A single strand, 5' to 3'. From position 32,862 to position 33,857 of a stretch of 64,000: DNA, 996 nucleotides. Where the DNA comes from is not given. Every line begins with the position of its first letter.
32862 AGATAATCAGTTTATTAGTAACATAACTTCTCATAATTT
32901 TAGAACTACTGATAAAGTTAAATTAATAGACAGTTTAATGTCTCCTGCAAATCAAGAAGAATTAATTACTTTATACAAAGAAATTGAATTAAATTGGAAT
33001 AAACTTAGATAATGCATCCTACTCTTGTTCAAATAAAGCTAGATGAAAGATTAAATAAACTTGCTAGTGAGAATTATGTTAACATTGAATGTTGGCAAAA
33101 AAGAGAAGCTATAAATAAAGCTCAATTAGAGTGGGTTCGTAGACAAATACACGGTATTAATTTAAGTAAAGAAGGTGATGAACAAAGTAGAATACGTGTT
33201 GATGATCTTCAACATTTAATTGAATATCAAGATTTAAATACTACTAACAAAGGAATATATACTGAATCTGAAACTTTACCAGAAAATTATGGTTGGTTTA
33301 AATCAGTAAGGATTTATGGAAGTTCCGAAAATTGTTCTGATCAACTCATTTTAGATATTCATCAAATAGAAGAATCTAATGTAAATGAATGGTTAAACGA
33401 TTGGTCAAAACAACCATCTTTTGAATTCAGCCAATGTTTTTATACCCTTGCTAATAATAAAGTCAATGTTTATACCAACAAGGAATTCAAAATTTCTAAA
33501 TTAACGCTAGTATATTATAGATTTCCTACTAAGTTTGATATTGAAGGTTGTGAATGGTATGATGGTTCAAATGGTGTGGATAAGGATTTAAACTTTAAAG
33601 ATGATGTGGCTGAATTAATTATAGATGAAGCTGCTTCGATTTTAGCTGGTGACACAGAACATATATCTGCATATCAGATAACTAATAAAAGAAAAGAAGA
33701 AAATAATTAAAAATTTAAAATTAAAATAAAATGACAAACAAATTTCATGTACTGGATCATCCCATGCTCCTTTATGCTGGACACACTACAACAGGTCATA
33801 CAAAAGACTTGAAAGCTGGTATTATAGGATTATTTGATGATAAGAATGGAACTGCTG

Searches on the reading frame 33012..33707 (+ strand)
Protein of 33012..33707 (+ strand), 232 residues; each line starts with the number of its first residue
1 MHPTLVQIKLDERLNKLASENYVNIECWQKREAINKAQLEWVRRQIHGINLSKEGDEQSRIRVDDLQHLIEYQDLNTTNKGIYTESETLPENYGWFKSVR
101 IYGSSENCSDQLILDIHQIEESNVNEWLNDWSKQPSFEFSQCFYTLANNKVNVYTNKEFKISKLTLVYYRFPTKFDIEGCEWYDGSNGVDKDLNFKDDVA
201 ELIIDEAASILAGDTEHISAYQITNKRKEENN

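Call 71: search_protein_families(library=phrogs, proteins=[window:33012-33707:+], max_evalue=0.01)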
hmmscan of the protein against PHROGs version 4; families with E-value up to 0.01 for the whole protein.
window:33012-33707:+ (232 aa): 1 family
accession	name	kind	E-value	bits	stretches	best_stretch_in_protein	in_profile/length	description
phrog_29507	-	head and packaging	4.9e-11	43.6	1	38-209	34-198/219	virion structural protein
